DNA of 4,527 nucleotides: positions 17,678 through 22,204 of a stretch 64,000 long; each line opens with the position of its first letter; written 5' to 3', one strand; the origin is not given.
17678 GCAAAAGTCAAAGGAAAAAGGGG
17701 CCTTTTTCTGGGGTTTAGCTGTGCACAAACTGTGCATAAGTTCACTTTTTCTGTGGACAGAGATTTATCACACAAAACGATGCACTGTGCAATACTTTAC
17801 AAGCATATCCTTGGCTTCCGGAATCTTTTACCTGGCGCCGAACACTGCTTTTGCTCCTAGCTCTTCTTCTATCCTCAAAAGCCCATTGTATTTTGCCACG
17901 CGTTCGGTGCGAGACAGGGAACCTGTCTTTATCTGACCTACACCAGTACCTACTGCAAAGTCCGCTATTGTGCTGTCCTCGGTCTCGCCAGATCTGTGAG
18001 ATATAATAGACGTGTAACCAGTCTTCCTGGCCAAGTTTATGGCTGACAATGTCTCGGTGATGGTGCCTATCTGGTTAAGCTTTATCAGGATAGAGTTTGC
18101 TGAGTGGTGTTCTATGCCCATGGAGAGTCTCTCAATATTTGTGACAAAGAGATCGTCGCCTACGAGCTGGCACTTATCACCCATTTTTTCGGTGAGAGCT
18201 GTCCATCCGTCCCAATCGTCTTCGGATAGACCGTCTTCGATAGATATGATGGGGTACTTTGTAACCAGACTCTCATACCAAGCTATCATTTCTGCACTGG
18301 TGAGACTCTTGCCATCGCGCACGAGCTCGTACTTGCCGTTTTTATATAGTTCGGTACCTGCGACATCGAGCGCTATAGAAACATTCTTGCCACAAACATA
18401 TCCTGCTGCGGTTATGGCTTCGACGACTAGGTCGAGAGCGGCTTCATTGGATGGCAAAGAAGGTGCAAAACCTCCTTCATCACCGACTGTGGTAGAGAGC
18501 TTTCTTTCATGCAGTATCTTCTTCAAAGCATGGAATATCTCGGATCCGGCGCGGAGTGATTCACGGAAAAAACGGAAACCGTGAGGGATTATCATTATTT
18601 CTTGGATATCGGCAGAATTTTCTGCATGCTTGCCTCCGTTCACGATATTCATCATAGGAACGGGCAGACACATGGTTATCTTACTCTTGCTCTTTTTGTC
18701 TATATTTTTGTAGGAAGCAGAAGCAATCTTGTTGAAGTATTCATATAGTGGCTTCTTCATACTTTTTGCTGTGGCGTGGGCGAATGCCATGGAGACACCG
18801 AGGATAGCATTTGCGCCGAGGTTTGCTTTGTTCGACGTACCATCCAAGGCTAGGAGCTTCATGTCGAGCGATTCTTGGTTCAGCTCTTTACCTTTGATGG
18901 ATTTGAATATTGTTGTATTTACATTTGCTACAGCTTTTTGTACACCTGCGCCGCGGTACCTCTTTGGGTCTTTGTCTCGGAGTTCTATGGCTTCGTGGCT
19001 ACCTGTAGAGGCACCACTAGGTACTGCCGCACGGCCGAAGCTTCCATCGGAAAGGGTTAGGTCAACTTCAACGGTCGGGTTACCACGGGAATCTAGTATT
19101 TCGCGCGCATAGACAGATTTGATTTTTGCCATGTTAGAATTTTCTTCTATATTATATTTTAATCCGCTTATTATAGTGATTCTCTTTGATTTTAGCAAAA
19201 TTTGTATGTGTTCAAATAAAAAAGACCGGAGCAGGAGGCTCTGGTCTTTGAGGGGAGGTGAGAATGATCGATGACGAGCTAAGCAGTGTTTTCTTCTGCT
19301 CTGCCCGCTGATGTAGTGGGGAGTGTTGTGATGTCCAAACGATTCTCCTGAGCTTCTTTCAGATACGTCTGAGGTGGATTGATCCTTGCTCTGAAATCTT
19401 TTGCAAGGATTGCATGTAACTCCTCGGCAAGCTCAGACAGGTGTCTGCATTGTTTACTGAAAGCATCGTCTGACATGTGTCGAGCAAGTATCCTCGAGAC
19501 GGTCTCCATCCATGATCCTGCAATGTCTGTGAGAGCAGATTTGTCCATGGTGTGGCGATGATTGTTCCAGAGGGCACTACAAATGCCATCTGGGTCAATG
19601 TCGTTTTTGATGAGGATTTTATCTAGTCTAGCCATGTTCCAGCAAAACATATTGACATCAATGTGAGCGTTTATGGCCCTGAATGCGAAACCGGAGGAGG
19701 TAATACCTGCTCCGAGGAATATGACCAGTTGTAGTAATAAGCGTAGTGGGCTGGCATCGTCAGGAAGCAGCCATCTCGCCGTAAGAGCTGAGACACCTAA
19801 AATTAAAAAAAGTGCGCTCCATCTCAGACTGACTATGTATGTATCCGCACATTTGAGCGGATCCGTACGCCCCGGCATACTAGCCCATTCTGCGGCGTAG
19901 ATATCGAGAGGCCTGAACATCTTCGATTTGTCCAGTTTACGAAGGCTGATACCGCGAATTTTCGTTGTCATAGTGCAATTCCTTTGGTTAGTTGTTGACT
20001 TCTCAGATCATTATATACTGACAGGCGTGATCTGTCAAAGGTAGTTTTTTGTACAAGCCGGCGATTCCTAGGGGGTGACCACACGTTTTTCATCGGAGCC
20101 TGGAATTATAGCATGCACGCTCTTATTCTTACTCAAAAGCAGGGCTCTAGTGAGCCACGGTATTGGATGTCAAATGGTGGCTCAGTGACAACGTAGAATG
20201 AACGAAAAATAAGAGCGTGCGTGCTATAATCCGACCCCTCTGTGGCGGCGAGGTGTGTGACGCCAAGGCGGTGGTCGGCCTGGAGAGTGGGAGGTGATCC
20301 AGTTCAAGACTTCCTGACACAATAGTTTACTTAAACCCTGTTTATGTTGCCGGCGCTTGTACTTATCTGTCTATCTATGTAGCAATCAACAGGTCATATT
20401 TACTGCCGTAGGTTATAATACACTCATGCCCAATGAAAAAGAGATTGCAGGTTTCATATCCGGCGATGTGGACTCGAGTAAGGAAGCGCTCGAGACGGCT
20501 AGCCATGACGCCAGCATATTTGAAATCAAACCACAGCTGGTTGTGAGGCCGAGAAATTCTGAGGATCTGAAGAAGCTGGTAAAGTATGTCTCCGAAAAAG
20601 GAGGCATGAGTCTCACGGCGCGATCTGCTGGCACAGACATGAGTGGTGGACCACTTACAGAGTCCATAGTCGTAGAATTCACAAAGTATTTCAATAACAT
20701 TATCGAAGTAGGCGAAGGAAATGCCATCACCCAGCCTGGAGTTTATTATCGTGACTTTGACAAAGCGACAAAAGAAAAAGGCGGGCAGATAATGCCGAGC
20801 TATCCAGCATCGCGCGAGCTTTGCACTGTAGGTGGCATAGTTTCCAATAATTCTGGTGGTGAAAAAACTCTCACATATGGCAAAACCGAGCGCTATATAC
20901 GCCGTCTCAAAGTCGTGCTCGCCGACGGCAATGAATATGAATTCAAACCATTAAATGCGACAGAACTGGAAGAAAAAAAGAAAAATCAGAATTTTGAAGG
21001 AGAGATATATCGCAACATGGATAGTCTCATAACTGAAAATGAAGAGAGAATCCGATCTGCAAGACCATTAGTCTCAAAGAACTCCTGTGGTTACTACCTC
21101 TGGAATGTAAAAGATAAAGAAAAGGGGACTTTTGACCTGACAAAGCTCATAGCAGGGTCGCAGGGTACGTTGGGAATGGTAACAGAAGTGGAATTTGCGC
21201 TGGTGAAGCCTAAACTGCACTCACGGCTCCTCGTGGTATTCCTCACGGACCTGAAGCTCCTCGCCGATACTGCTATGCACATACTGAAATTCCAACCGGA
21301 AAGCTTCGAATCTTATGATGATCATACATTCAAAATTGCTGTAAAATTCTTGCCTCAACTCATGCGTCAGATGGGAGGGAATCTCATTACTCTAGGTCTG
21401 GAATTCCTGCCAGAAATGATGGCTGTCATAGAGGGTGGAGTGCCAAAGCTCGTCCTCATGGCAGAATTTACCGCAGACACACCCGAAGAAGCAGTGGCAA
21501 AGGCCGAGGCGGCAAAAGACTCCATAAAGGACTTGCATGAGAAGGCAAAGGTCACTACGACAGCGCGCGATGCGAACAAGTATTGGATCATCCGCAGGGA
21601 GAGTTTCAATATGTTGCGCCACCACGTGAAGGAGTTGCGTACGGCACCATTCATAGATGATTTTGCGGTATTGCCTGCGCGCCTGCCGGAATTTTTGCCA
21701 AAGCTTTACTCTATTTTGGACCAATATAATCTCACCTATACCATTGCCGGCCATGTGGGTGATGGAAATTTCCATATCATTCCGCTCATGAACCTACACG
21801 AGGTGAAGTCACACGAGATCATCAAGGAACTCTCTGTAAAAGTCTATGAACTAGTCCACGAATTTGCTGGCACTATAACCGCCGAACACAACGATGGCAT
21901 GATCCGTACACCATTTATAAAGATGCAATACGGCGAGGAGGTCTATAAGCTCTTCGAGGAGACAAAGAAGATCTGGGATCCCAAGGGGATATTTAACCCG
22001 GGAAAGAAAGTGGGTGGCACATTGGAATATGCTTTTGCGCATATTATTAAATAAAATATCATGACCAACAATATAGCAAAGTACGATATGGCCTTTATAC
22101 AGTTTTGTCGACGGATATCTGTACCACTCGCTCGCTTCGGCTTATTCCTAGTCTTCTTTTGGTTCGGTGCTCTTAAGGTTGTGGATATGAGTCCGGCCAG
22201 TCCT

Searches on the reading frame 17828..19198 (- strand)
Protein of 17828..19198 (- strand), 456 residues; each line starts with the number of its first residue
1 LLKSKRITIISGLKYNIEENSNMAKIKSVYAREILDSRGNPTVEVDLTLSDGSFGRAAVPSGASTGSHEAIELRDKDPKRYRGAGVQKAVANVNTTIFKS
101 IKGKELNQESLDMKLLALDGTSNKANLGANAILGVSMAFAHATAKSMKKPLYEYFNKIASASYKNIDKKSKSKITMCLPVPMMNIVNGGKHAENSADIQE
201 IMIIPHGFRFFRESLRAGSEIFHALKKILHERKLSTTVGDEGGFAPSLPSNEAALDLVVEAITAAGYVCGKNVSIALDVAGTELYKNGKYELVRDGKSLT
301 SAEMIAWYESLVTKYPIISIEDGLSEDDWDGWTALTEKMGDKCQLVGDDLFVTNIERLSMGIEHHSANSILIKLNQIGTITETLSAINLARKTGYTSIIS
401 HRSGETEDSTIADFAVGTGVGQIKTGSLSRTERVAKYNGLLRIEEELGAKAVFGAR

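Call 15: search_protein_families(library=pfam, proteins=[window:17828-19198:-])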
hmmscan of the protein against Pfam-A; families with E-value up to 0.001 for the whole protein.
window:17828-19198:- (456 aa): 3 families
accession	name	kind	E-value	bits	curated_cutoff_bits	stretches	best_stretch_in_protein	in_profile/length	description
PF00113.28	Enolase_C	-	2.6e-121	404.9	21.5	1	176-454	2-288/296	Enolase, C-terminal TIM barrel domain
PF03952.21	Enolase_N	-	4e-55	186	35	1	26-154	1-130/131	Enolase, N-terminal domain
PF13378.12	MR_MLE_C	-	0.00069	19.8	29.4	0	255-399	27-152/219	Enolase C-terminal domain-like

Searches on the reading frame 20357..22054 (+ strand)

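Call 15: search_protein_families(library=pfam, proteins=[window:20357-22054:+])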
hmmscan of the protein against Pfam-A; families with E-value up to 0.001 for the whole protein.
window:20357-22054:+ (565 aa): 2 families
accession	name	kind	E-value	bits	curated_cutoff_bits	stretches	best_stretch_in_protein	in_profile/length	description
PF02913.24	FAD-oxidase_C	-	2.2e-41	142.7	21.2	1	288-550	4-247/248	FAD linked oxidases, C-terminal domain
PF01565.28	FAD_binding_4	-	4.8e-29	101.3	26.4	1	59-193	1-135/139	FAD binding domain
